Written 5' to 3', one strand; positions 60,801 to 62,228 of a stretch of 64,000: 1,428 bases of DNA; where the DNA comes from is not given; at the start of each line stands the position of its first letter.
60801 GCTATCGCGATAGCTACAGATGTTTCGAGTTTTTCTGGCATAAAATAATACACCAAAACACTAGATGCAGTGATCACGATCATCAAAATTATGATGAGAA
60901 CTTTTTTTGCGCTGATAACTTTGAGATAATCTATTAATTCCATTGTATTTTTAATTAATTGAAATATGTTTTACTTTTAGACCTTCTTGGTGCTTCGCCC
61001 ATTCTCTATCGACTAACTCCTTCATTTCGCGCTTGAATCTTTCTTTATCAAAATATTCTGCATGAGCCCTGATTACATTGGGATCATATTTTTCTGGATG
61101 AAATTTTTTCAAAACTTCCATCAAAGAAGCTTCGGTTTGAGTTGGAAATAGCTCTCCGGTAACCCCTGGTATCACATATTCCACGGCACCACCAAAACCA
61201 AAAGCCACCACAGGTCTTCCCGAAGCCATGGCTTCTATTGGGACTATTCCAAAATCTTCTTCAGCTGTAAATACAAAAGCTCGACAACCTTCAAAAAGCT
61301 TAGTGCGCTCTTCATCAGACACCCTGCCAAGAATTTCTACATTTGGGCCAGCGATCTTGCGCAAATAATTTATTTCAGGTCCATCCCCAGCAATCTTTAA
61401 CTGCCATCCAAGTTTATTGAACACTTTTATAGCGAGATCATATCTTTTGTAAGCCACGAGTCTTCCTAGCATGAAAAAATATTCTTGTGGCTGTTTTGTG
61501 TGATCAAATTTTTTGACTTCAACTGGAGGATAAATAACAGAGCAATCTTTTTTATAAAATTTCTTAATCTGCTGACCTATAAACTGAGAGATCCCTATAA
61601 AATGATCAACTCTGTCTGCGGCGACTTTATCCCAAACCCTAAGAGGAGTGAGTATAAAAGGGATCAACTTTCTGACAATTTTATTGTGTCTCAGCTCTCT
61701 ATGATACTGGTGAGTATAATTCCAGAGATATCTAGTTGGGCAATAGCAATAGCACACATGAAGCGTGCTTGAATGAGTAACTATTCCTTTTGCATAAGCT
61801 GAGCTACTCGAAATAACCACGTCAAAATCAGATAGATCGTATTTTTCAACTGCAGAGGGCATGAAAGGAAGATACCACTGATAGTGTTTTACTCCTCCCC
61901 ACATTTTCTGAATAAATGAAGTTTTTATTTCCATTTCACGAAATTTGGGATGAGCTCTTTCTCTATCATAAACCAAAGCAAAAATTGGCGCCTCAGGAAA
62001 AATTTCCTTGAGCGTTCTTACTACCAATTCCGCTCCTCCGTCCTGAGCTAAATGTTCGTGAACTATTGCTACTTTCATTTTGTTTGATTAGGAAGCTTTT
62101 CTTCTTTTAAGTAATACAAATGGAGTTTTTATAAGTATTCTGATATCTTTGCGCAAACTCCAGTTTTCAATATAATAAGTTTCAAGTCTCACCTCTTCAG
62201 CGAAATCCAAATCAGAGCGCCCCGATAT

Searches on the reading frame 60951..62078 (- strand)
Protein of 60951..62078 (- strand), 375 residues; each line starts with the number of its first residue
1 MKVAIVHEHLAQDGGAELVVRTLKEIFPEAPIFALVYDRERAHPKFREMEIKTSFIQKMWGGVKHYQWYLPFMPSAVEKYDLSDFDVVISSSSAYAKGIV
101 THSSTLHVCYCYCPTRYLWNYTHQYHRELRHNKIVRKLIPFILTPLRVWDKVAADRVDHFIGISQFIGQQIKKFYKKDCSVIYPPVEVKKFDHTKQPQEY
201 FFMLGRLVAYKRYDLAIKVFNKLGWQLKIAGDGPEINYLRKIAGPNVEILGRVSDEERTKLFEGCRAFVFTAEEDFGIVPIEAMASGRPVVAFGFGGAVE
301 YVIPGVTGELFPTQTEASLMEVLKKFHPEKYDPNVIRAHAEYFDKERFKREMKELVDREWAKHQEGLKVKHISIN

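Call 75: search_protein_families(library=pfam, proteins=[window:60951-62078:-], max_evalue=0.00001)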
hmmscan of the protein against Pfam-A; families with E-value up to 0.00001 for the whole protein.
window:60951-62078:- (375 aa): 3 families
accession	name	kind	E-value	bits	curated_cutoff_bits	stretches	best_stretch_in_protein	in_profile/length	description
PF00534.26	Glycos_transf_1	-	1.5e-24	86.9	26.4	1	191-326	7-155/172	Glycosyl transferases group 1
PF13692.12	Glyco_trans_1_4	-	3.5e-21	76.4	27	1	200-323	3-136/142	Glycosyl transferases group 1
PF13439.12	Glyco_transf_4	-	1e-06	29.3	28.5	1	14-188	2-168/170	Glycosyltransferase Family 4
